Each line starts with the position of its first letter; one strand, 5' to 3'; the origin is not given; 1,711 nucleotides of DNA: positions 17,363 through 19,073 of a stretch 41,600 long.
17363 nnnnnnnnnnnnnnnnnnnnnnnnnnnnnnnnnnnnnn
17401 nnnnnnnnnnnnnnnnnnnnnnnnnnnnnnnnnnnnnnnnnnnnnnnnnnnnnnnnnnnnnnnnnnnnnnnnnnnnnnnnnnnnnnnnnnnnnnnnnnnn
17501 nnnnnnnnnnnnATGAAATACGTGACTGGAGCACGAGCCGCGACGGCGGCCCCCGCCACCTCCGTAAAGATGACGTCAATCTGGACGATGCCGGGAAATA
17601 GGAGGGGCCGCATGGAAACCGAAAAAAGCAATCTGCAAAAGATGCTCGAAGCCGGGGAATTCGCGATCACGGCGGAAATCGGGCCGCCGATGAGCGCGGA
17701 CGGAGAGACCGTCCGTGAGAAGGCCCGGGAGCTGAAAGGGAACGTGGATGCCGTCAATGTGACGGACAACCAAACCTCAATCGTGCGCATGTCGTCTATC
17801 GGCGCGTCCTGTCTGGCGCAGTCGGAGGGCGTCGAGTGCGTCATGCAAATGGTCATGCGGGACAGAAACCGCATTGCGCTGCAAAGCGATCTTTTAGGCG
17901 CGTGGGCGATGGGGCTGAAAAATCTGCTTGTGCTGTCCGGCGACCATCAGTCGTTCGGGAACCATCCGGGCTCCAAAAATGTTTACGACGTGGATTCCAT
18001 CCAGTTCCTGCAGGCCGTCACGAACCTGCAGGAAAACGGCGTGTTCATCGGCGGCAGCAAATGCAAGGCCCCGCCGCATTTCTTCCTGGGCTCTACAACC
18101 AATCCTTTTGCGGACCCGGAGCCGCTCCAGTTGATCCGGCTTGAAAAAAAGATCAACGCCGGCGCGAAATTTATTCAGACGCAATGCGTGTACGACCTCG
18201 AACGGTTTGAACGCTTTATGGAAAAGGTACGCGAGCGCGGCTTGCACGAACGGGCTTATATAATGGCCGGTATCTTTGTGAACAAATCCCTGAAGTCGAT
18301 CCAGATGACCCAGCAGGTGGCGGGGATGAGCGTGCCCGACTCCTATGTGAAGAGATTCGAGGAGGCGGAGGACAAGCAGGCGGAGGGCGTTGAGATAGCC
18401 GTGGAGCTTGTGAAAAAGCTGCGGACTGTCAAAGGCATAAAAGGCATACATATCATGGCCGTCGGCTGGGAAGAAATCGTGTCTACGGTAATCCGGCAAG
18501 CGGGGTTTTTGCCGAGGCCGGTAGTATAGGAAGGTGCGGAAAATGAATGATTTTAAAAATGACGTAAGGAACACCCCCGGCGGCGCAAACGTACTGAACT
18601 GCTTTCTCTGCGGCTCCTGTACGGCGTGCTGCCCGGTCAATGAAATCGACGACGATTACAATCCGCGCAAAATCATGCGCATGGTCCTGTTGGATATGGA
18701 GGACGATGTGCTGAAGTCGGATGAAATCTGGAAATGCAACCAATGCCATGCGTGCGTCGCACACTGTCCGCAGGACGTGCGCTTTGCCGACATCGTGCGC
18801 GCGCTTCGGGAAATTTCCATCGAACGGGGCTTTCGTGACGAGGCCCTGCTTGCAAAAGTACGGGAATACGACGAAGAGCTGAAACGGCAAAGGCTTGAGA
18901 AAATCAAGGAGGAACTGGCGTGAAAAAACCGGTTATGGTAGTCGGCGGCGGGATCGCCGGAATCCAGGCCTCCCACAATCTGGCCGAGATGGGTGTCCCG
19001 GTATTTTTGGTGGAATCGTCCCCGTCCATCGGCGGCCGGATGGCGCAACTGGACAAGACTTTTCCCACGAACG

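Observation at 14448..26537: Ten-gene translationally coupled MetFV / HdrC / multi-HdrA / MvhD / Flx-like operon with no HdrB: candidate new class of electron-bifurcating methylene-THF reductase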

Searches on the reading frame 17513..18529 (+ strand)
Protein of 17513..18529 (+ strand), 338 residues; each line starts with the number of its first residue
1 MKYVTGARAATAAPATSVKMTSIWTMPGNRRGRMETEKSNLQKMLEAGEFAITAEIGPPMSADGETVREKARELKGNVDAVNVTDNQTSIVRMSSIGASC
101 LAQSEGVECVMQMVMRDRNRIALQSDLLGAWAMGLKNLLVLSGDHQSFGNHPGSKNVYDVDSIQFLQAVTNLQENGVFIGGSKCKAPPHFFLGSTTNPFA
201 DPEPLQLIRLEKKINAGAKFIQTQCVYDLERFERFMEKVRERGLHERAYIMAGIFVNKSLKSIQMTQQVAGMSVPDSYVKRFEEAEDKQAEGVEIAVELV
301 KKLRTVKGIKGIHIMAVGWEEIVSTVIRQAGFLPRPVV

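Call 4: search_protein_families(library=pfam, proteins=[window:17513-18529:+], max_evalue=0.01)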
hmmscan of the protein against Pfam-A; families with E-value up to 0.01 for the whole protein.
window:17513-18529:+ (338 aa): 1 family
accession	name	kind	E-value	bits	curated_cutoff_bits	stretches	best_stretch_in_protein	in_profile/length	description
PF02219.23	MTHFR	-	5.1e-41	141.3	24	1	41-331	2-287/287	Methylenetetrahydrofolate reductase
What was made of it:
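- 17612..18529 (+): g4: MetF, the methylene-THF reductase catalytic subunit, 305 aa. PF02219, 5e-41 (call 4).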

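Call 32: search_protein_families(library=ncbifam, proteins=[window:17612-18529:+], max_evalue=0.001)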
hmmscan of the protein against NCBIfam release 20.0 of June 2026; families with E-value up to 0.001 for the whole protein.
window:17612-18529:+ (305 aa): 4 families
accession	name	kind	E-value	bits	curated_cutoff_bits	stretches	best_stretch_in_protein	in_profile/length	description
NF006396.0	PRK08645.1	equivalog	1.6e-59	201.6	453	1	3-283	309-587/611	bifunctional homocysteine S-methyltransferase/methylenetetrahydrofolate reductase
TIGR00676.1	fadh2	equivalog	3.9e-23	82.2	293.7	1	22-296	4-273/275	methylenetetrahydrofolate reductase [NAD(P)H]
TIGR00677.1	fadh2_euk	equivalog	1.2e-20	74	310.05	1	62-301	48-279/281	methylenetetrahydrofolate reductase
NF006950.0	PRK09432.1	equivalog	5.4e-14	52.1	382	1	39-295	49-288/296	methylenetetrahydrofolate reductase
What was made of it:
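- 17612..18529 (+): NCBIfam MTHFR models (call 32).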

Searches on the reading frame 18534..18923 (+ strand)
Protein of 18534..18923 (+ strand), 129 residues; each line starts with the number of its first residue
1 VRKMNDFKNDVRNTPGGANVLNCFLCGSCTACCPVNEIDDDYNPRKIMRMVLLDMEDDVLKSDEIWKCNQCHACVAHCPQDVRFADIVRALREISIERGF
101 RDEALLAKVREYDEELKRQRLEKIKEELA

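Call 4: search_protein_families(library=pfam, proteins=[window:18534-18923:+], max_evalue=0.01)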
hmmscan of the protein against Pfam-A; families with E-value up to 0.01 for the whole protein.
window:18534-18923:+ (129 aa): 10 families
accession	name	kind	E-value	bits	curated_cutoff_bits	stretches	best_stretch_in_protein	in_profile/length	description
PF13534.11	Fer4_17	-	5.6e-10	40.1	22.2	1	22-82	1-60/61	4Fe-4S dicluster domain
PF13183.11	Fer4_8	-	1.6e-09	38.6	27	1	20-82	2-68/68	4Fe-4S dicluster domain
PF13187.11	Fer4_9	-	1.7e-08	34.8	27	1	22-81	1-50/52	4Fe-4S dicluster domain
PF13237.11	Fer4_10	-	1.6e-07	31.6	25.5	1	22-79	8-53/53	4Fe-4S dicluster domain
PF12838.12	Fer4_7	-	8.3e-06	26.6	27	1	22-82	1-52/52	4Fe-4S dicluster domain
PF25160.1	LdpA_Fe-S-bd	-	0.00011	22.3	27.6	1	22-40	27-45/49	LdpA Fe-S cluster-binding domain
PF13484.11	Fer4_16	-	0.00025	22.2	30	1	22-80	1-65/66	4Fe-4S double cluster binding domain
PF12800.12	Fer4_4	-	0.0032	18.1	24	0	67-80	3-16/17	4Fe-4S binding domain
PF00037.32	Fer4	-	0.0035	17.5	21.1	1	67-82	7-22/24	4Fe-4S binding domain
PF12797.12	Fer4_2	-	0.004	17.5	24.5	1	66-79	8-21/22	4Fe-4S binding domain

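Call 32: search_protein_families(library=ncbifam, proteins=[window:18543-18923:+], max_evalue=0.001)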
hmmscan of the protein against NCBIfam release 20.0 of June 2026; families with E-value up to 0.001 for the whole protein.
window:18543-18923:+ (126 aa): 21 families
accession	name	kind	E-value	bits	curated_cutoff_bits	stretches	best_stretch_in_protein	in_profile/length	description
TIGR03290.1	CoB_CoM_SS_C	equivalog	1.2e-22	80.4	160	1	19-101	3-84/144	CoB--CoM heterodisulfide reductase subunit C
NF041890.1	hdrC_Methbact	equivalog_domain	2.1e-20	73.1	270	1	4-103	16-112/192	ferredoxin:CoB-CoM heterodisulfide reductase subunit HdrC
NF041779.1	hetero_SS_HdrC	equivalog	3.8e-20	72.2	350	1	11-122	24-132/198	ferredoxin:CoB-CoM heterodisulfide reductase subunit HdrC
NF038018.1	qmoC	equivalog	1.5e-18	67.4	300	1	3-101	4-100/360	quinone-interacting membrane-bound oxidoreductase complex subunit QmoC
NF008369.0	PRK11168.1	equivalog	3.7e-11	42.5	278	1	19-95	12-90/401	anaerobic glycerol-3-phosphate dehydrogenase subunit C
NF004898.0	PRK06259.1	equivalog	8.9e-10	37.8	385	1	15-111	131-234/488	fumarate reductase (CoM/CoB) subunit TfrB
NF009226.0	PRK12576.1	equivalog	1.1e-08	34.8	344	1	19-100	155-243/317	succinate dehydrogenase/fumarate reductase iron-sulfur subunit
NF004616.0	PRK05950.1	subfamily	4e-07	29.4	228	1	16-95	145-236/238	succinate dehydrogenase iron-sulfur subunit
TIGR03379.1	glycerol3P_GlpC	equivalog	8.7e-07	28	279.9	1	19-90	6-79/397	anaerobic glycerol-3-phosphate dehydrogenase subunit GlpC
NF008434.0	PRK11274.1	equivalog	9.2e-07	28.1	333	1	16-108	21-121/409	glycolate oxidase subunit GlcF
TIGR00384.1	dhsB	subfamily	2.1e-06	27.3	88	1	16-88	138-221/222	succinate dehydrogenase and fumarate reductase iron-sulfur protein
NF042909.1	FMH_DH_FwdF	exception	4.1e-05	22.9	375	1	19-79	56-115/336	tungsten-dependent formylmethanofuran dehydrogenase subunit FwdF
NF042952.1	MFR_FeS_SdhB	equivalog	0.0001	21.4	600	1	19-113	147-252/320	8-methylmenaquinol:fumarate reductase iron-sulfur subunit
TIGR04105.1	FeFe_hydrog_B1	subfamily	0.00012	20.9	450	1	19-77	143-202/462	monomeric [FeFe] hydrogenase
TIGR01945.1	rnfC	subfamily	0.00016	20.4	245.95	1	17-87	362-426/435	RnfABCDGE type electron transport complex subunit C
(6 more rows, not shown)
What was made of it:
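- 18543..18923 (+): g5: truncated HdrC-like 2x[4Fe-4S] protein, 126 aa. HdrC model NF041779 is covered over positions 24-132 of 198 (call 32).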
